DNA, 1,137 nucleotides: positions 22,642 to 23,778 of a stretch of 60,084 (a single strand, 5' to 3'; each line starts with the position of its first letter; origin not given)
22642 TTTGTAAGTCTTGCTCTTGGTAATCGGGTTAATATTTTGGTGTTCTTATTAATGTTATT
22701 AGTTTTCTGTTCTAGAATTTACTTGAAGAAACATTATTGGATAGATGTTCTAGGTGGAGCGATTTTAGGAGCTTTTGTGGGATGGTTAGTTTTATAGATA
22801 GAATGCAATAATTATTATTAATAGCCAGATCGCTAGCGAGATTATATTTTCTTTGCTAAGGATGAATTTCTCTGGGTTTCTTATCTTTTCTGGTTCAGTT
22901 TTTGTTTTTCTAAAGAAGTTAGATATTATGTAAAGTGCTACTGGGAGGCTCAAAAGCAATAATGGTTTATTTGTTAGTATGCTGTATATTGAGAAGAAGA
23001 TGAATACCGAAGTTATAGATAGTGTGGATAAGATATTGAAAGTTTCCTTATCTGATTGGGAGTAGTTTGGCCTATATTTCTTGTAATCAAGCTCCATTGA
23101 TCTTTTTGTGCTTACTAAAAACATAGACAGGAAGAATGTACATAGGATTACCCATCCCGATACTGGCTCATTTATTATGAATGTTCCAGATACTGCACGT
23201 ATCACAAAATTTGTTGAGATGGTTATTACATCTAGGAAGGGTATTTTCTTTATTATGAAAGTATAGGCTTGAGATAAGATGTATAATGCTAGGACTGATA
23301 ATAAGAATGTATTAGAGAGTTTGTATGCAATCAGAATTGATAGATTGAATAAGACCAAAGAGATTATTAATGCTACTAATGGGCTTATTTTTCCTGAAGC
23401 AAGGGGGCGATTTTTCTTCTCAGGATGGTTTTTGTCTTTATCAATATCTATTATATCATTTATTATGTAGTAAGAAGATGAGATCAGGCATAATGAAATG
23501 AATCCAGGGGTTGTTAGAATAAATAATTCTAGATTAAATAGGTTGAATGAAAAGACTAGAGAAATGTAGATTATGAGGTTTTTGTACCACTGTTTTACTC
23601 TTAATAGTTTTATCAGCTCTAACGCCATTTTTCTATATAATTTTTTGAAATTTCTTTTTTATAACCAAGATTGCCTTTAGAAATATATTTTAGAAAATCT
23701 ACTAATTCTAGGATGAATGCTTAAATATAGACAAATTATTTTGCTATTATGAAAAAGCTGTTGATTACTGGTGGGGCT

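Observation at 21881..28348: Module resembling the mycobacterial decaprenyl-phospho-arabinose (DPA) pathway: GtrA + PAP2 + DPPR-synthase-like UbiA + oxidoreductase/SDR pair + GT-C-like membrane protein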

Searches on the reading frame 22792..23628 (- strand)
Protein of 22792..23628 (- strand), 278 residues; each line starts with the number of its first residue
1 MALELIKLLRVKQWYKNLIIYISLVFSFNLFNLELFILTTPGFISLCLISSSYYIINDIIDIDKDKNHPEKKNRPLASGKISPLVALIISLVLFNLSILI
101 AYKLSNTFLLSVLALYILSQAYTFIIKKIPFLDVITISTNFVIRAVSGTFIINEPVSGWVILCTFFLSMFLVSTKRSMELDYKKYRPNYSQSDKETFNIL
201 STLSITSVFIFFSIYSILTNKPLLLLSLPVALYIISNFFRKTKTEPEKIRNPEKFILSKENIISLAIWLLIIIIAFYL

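Call 3: search_protein_families(library=pfam, proteins=[window:22792-23628:-], max_evalue=0.01)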
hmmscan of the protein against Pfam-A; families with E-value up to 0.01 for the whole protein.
window:22792-23628:- (278 aa): 1 family
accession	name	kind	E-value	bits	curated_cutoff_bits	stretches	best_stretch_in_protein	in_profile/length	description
PF01040.23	UbiA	-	1.3e-28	100.4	34.2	1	29-249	15-240/250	UbiA prenyltransferase family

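Call 4: search_protein_families(library=ncbifam, proteins=[window:22792-23628:-], max_evalue=0.01)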
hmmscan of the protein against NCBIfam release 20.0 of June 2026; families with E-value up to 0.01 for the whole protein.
window:22792-23628:- (278 aa): 23 families
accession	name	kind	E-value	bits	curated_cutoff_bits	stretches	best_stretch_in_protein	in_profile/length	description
NF008977.0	PRK12324.1-2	equivalog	9.9e-51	172.9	234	1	3-277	3-288/297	decaprenyl-phosphate phosphoribosyltransferase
NF006088.0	PRK08238.1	equivalog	3.2e-47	161.3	351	1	4-234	194-430/482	UbiA family prenyltransferase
NF008978.0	PRK12324.1-4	equivalog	2.2e-41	141.9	207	1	4-277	34-320/322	decaprenyl-phosphate phosphoribosyltransferase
NF008976.0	PRK12324.1-1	equivalog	6e-32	111.2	474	1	4-216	20-241/306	decaprenyl-phosphate phosphoribosyltransferase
NF009523.0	PRK12884.1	equivalog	2.2e-15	56.6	269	1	40-173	40-168/279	prenyltransferase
NF009522.0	PRK12883.1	equivalog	2.3e-11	43.7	353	1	43-219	43-213/279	geranylgeranylglycerol-phosphate geranylgeranyltransferase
TIGR01474.1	ubiA_proteo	equivalog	7.6e-11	42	275.45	1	45-141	49-144/282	4-hydroxybenzoate octaprenyltransferase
TIGR01473.1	cyoE_ctaB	equivalog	1e-10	41.9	210.3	1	5-157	3-157/281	heme o synthase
TIGR01475.1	ubiA_other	subfamily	5.8e-09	35.8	180.8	1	18-169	19-167/282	UbiA-like polyprenyltransferase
NF009521.0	PRK12882.1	equivalog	1.1e-08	34.7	296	1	40-138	42-138/280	geranylgeranylglycerol-phosphate geranylgeranyltransferase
NF003348.0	PRK04375.1-1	equivalog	4.1e-07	29.7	285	1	25-248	28-258/292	heme o synthase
NF003349.0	PRK04375.1-2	equivalog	8.8e-07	28.4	246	1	48-129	70-153/318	heme o synthase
NF009514.0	PRK12873.1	equivalog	1.2e-06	28.2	246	1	6-118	14-128/297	4-hydroxybenzoate polyprenyltransferase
NF035940.1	prenyl_rel_EboC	equivalog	1.9e-06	27.5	250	1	52-138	54-138/292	UbiA-like protein EboC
NF005742.0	PRK07566.1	equivalog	1.4e-05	24.4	313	1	48-123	77-150/315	chlorophyll synthase ChlG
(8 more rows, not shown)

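Call 8: search_solved_structures(query=window:22792-23628:-, max_evalue=0.01, show_alignments=2)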
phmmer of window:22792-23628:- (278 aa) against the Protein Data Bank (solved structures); distinct sequences matched with E-value up to 0.01: 4.
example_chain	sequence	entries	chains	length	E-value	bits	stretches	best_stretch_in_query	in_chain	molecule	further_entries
8j8j_D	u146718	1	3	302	2.7e-24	89.5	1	5-215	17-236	Decaprenyl-phosphate phosphoribosyltransferase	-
8j8k_A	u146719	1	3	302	6.2e-16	62.1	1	5-215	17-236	Decaprenyl-phosphate phosphoribosyltransferase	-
4tq3_A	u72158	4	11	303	1e-05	28.7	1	6-265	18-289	Prenyltransferase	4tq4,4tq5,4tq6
4od4_A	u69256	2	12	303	0.0077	19.2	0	7-124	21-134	4-hydroxybenzoate octaprenyltransferase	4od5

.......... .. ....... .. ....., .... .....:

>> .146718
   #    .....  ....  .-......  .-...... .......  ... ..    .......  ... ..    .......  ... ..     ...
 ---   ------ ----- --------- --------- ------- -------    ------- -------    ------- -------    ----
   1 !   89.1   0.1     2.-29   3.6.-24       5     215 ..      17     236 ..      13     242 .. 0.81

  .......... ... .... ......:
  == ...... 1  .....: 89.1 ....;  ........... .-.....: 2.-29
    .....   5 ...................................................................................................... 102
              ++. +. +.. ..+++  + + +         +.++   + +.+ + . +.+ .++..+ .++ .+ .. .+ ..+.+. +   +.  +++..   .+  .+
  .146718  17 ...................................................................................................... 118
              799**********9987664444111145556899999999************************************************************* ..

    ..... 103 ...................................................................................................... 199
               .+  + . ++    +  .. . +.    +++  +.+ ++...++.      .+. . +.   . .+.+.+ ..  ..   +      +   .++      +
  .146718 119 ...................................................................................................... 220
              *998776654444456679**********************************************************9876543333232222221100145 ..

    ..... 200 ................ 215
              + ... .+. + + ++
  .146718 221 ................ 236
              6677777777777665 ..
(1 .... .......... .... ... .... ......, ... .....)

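Call 11: find_homologous_proteins(query=window:22792-23628:-, max_evalue=1e-10)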
Query window:22792-23628:- (278 aa): 779 proteins with E <= 1e-10 among 3585 candidates; the best 120 are listed.
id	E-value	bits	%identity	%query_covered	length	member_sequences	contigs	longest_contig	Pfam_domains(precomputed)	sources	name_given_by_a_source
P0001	3.4e-165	566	100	100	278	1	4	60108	PF01040.24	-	-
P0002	2.7e-131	455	79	100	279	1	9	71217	PF01040.24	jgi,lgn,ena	-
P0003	1.1e-99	351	64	99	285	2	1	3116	PF01040.24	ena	-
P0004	2.5e-99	350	64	97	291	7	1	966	PF01040.24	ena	-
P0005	1.9e-96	341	62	99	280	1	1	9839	PF01040.24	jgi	-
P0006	4.1e-96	340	64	98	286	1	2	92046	PF01040.24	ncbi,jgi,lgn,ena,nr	ncbi:MAG: UbiA prenyltransferase family protein [Nanoarchaeota archaeon]|nr:UbiA prenyltransferase f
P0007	1.7e-95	338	64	92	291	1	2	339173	PF01040.24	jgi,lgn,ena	-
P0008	9.4e-94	332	61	99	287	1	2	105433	PF01040.24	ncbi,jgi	-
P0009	2.1e-93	331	60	100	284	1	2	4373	PF01040.24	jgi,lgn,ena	-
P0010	2.6e-93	330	58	99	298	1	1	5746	PF01040.24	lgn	-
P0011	6.4e-93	329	62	93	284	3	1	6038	PF01040.24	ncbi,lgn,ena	-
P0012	6.7e-93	329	59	99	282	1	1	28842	PF01040.24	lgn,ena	-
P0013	1.0e-92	329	61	92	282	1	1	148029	PF01040.24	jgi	jgi:4-hydroxybenzoate polyprenyltransferase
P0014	1.9e-91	324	59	92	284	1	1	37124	PF01040.24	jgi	-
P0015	3.9e-91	323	60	94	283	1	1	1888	PF01040.24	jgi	-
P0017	4.5e-91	323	57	99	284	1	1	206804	PF01040.24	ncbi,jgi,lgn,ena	ncbi:MAG: UbiA prenyltransferase family protein [Candidatus Pacearchaeota archaeon]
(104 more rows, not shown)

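Call 12: find_encoding_contigs(protein=P0002, flank=8000, max_places=2)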
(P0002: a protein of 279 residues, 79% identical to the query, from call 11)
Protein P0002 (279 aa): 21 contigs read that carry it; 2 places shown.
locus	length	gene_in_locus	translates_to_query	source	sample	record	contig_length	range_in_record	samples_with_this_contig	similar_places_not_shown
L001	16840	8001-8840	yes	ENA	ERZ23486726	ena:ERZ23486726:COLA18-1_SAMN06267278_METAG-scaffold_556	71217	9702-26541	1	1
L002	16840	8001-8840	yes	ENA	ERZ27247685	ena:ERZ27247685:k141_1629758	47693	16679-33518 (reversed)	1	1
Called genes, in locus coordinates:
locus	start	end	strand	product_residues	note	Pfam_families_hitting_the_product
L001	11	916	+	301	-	PF03721:UDPG_MGDP_dh_N, PF00984:UDPG_MGDP_dh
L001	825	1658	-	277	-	PF01073:3Beta_HSD (faint), PF01370:Epimerase, PF04321:RmlD_sub_bind, PF07993:NAD_binding_4 (faint), PF02719:Polysacc_synt_2 (weak), PF16363:GDP_Man_Dehyd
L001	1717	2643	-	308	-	PF00389:2-Hacid_dh, PF02826:2-Hacid_dh_C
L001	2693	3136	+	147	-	-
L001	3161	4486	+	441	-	-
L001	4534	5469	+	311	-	PF01073:3Beta_HSD, PF01370:Epimerase, PF04321:RmlD_sub_bind, PF07993:NAD_binding_4 (faint), PF13460:NAD_binding_10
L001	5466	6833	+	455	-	PF01593:Amino_oxidase, PF13450:NAD_binding_8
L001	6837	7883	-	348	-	PF01073:3Beta_HSD, PF01370:Epimerase, PF02719:Polysacc_synt_2, PF04321:RmlD_sub_bind, PF13460:NAD_binding_10, PF16363:GDP_Man_Dehyd, PF07993:NAD_binding_4 (weak)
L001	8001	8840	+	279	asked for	PF01040:UbiA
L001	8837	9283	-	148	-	PF01569:PAP2, PF14378:PAP2_3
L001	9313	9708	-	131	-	PF04138:GtrA_DPMS_TM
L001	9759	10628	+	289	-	-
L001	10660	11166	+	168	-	-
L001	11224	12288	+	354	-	PF01073:3Beta_HSD, PF01370:Epimerase, PF02719:Polysacc_synt_2, PF04321:RmlD_sub_bind (weak), PF05368:NmrA, PF07993:NAD_binding_4 (weak), PF13460:NAD_binding_10, PF16363:GDP_Man_Dehyd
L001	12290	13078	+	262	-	PF01370:Epimerase, PF04321:RmlD_sub_bind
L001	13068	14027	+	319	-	PF00535:Glycos_transf_2, PF10111:Glyco_tranf_2_2, PF13641:Glyco_tranf_2_3, PF13632:Glyco_trans_2_3 (weak)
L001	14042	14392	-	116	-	-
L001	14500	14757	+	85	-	-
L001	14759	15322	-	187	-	PF02698:DUF218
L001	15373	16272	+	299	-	-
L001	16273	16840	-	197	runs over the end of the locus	PF00702:Hydrolase (faint)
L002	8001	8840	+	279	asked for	PF01040:UbiA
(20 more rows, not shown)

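Call 13: find_encoding_contigs(protein=P0006, flank=8000, max_places=1)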
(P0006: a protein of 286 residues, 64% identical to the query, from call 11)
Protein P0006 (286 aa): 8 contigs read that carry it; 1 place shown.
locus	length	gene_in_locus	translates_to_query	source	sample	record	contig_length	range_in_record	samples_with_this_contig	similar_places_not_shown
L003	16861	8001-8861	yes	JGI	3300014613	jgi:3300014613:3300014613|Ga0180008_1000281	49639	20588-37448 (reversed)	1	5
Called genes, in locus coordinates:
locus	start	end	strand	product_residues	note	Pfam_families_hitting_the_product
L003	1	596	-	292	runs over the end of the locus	PF04055:Radical_SAM, PF13186:SPASM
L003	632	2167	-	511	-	PF01554:MatE (faint), PF01943:Polysacc_synt, PF13440:Polysacc_synt_3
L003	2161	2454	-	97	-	PF04138:GtrA_DPMS_TM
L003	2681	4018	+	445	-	-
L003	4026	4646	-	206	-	PF05219:DREV (weak), PF13489:Methyltransf_23, PF07021:MetW, PF13847:Methyltransf_31, PF08241:Methyltransf_11, PF08242:Methyltransf_12, PF13649:Methyltransf_25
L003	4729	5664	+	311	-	PF01073:3Beta_HSD (faint), PF01370:Epimerase, PF07993:NAD_binding_4 (faint), PF13460:NAD_binding_10 (weak), PF04321:RmlD_sub_bind (weak)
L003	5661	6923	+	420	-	PF01593:Amino_oxidase, PF03486:HI0933_like (faint), PF13450:NAD_binding_8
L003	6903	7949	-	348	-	PF01073:3Beta_HSD, PF01370:Epimerase, PF02719:Polysacc_synt_2, PF04321:RmlD_sub_bind, PF16363:GDP_Man_Dehyd, PF07993:NAD_binding_4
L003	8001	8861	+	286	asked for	PF01040:UbiA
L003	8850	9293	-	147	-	PF01569:PAP2, PF14378:PAP2_3 (weak)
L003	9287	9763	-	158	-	-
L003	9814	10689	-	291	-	PF03721:UDPG_MGDP_dh_N, PF00984:UDPG_MGDP_dh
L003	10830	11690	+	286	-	PF01073:3Beta_HSD (faint), PF01370:Epimerase, PF04321:RmlD_sub_bind, PF07993:NAD_binding_4 (faint), PF02719:Polysacc_synt_2 (weak), PF16363:GDP_Man_Dehyd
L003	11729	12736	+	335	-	PF04055:Radical_SAM, PF13186:SPASM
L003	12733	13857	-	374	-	PF13477:Glyco_trans_4_2, PF13439:Glyco_transf_4, PF13579:Glyco_trans_4_4, PF20706:GT4-conflict (weak), PF00534:Glycos_transf_1, PF13692:Glyco_trans_1_4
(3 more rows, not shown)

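Call 14: find_encoding_contigs(protein=P0017, flank=8000, max_places=1)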
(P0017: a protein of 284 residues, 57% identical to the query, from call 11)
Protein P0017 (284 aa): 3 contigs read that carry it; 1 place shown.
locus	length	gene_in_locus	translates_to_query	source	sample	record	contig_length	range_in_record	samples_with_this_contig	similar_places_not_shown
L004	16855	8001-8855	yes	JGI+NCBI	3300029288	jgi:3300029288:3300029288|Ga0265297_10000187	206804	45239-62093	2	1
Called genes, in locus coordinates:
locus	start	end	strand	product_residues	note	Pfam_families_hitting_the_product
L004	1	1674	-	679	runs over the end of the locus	PF00535:Glycos_transf_2, PF10111:Glyco_tranf_2_2, PF13506:Glyco_transf_21 (faint), PF13641:Glyco_tranf_2_3, PF13632:Glyco_trans_2_3, PF04055:Radical_SAM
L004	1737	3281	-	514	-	PF01943:Polysacc_synt, PF13440:Polysacc_synt_3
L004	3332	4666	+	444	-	-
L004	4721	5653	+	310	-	PF01073:3Beta_HSD, PF01370:Epimerase, PF02719:Polysacc_synt_2 (weak), PF04321:RmlD_sub_bind, PF05368:NmrA (weak), PF13460:NAD_binding_10, PF07993:NAD_binding_4 (weak)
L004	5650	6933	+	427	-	PF01593:Amino_oxidase, PF13450:NAD_binding_8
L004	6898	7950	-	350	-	PF00106:adh_short (faint), PF01073:3Beta_HSD, PF01370:Epimerase, PF02719:Polysacc_synt_2, PF04321:RmlD_sub_bind, PF13460:NAD_binding_10, PF16363:GDP_Man_Dehyd, PF07993:NAD_binding_4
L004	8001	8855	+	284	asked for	PF01040:UbiA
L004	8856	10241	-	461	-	PF02310:B12-binding, PF13353:Fer4_12 (faint), PF04055:Radical_SAM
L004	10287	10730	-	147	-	PF14378:PAP2_3 (weak), PF01569:PAP2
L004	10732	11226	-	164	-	-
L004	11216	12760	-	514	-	PF17820:PDZ_6 (weak), PF03176:MMPL, PF02355:SecD_SecF_C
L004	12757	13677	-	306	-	PF03176:MMPL, PF02355:SecD_SecF_C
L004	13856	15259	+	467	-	PF02310:B12-binding, PF04055:Radical_SAM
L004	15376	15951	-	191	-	-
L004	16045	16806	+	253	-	PF01978:TrmB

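Call 23: find_related_loci(query=A2, collection=genome_contigs, flank=10000)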
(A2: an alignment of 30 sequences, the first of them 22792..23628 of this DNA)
Query A2 (278 aa) in genome_contigs; peptide patterns used: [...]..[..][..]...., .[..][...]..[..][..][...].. (x = any residue, [..] = any of these).
599 stretches matched a pattern (row limit reached: there are more); 261 encode a relative of the query (tblastn E <= 1e-3); the best 80 are kept; 80 distinct loci.
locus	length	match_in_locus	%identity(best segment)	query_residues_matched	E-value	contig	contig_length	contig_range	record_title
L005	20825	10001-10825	64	6-277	4e-102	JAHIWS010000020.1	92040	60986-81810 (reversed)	MAG: Nanoarchaeota archaeon isolate MM_PW_MetaG.mb.9 MM_PW_MetaG.mb.9_k141_537545, whole genome shotgun sequence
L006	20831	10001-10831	57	4-277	2e-97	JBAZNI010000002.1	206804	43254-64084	MAG: Candidatus Pacearchaeota archaeon isolate SO_2017_LW4_63 scaffold_195_c1_LW137-91_2017, whole genome shotgun sequen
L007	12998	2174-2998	51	7-278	1e-74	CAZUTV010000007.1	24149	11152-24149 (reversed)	MAG TPA_asm: Candidatus Woesearchaeota archaeon isolate binchicken_co274_125 genome assembly, contig: NODE_5370_length_2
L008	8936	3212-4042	45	6-277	1e-71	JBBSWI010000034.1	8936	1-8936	MAG: Nanoarchaeota archaeon isolate H43-bin028_1 H43_bin028_1_000000000034, whole genome shotgun sequence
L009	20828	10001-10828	48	4-277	1e-70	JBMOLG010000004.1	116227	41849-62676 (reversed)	MAG: Nanoarchaeota archaeon isolate Betzabe_MAG018 MAG018_4, whole genome shotgun sequence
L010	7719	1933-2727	51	2-260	6e-70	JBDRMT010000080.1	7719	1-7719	MAG: archaeon isolate MEGAHIT-group-1.845 k141_9555629, whole genome shotgun sequence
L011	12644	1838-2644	45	7-270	6e-70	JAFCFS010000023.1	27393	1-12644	Candidatus Woesearchaeota archaeon isolate Meg22_1618_Bin_98 Meg22_1618_Bin_98_scaffold_6223, whole genome shotgun seque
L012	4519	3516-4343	47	8-277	8e-68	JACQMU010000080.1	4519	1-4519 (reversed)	MAG: Candidatus Woesearchaeota archaeon isolate NC_groundwater_1237_Ag_S-0.1um_39_34 S_p1_S3_coassembly_k141_1074997, wh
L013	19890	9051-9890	41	3-277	9e-67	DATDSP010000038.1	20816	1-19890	MAG TPA_asm: Candidatus Nanoarchaeia archaeon isolate SMAG_U8006 k141_1737645, whole genome shotgun sequence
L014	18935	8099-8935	46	5-278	1e-66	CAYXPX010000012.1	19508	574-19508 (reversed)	MAG TPA_asm: Candidatus Woesearchaeota archaeon isolate SRP269290_co2_81 genome assembly, contig: NODE_2866_length_19508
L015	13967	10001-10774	49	8-260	5e-65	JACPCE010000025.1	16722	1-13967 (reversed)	MAG: Candidatus Woesearchaeota archaeon isolate NC_groundwater_275_Ag_S-0.2um_29_9 S5_GD2017_2_S2_scaffold_2817, whole g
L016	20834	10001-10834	43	5-277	2e-64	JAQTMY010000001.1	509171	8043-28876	MAG: Candidatus Nanoarchaeia archaeon isolate STA_51 NODE_13_length_509171_cov_5.401018_Sandtown_A, whole genome shotgun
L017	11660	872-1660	49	3-260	2e-64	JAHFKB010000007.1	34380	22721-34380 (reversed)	MAG: archaeon isolate nzgw40 NODE_1450_length_34381_cov_4.319381, whole genome shotgun sequence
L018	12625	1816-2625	44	7-271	6e-64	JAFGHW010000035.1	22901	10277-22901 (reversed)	MAG: Candidatus Woesearchaeota archaeon isolate Zod_Metabat.157 k87_8241415, whole genome shotgun sequence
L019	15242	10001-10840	41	3-277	3e-63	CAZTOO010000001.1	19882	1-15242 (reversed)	MAG TPA_asm: uncultured Methanosarcinales archaeon isolate binchicken_co150_768 genome assembly, contig: NODE_5966_lengt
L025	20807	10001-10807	43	4-277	9e-63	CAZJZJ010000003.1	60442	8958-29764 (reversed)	MAG TPA_asm: uncultured Methanosarcinales archaeon isolate SRP077602_co6_417 genome assembly, contig: NODE_764_length_60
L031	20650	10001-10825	42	8-277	6e-61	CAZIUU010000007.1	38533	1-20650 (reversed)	MAG TPA_asm: uncultured Methanosarcinales archaeon isolate binchicken_co251_991 genome assembly, contig: NODE_1460_lengt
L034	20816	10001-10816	40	5-271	2e-60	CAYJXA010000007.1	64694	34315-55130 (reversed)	MAG TPA_asm: uncultured Methanosarcinales archaeon isolate ERP125453_co1_488 genome assembly, contig: NODE_267_length_64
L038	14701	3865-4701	41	4-277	9e-60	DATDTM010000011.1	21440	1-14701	MAG TPA_asm: Candidatus Nanoarchaeia archaeon isolate SMAG_U8031 k141_850955, whole genome shotgun sequence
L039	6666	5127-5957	45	6-277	2e-59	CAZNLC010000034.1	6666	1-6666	MAG TPA_asm: uncultured Methanosarcinales archaeon isolate binchicken_co256_30 genome assembly, contig: NODE_34689_lengt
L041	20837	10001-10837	40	4-277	2e-59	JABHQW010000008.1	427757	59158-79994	MAG: Candidatus Woesearchaeota archaeon isolate SI039_bin115 k141_1797022, whole genome shotgun sequence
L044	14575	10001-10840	40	4-278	9e-59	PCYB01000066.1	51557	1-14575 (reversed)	MAG: Candidatus Woesearchaeota archaeon CG10_big_fil_rev_8_21_14_0_10_36_11 CG10_8_21_14_0.10_scaffold_374_c, whole geno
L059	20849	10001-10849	40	2-277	6e-56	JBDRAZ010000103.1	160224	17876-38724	MAG: archaeon isolate MEGAHIT-group-1.1032 k141_13070647, whole genome shotgun sequence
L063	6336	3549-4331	44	4-253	4e-55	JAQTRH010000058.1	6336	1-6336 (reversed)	MAG: Candidatus Nanoarchaeia archaeon isolate STB_159 NODE_36725_length_6336_cov_2.500403_Sandtown_B, whole genome shotg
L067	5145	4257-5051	40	6-265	6e-53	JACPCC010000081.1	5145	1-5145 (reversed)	MAG: Candidatus Woesearchaeota archaeon isolate NC_groundwater_273_Ag_S-0.2um_35_6 S5_GD2017_2_S2_scaffold_12946, whole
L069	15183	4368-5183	36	5-270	2e-52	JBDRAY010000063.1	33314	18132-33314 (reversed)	MAG: Methanobacteriota archaeon isolate MEGAHIT-group-1.1031 k141_9131605, whole genome shotgun sequence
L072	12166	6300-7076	42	4-253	4e-52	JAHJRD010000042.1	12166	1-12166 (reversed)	MAG: Nanoarchaeota archaeon isolate OS_PC_MetaG.mb.129 OS_PC_MetaG.mb.129_k141_240268, whole genome shotgun sequence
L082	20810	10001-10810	36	4-268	3e-48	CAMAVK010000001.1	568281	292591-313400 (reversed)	MAG: Candidatus Woesearchaeota archaeon isolate MaH-04nov19-52 genome assembly, contig: MaH-04nov19-C3, whole genome sho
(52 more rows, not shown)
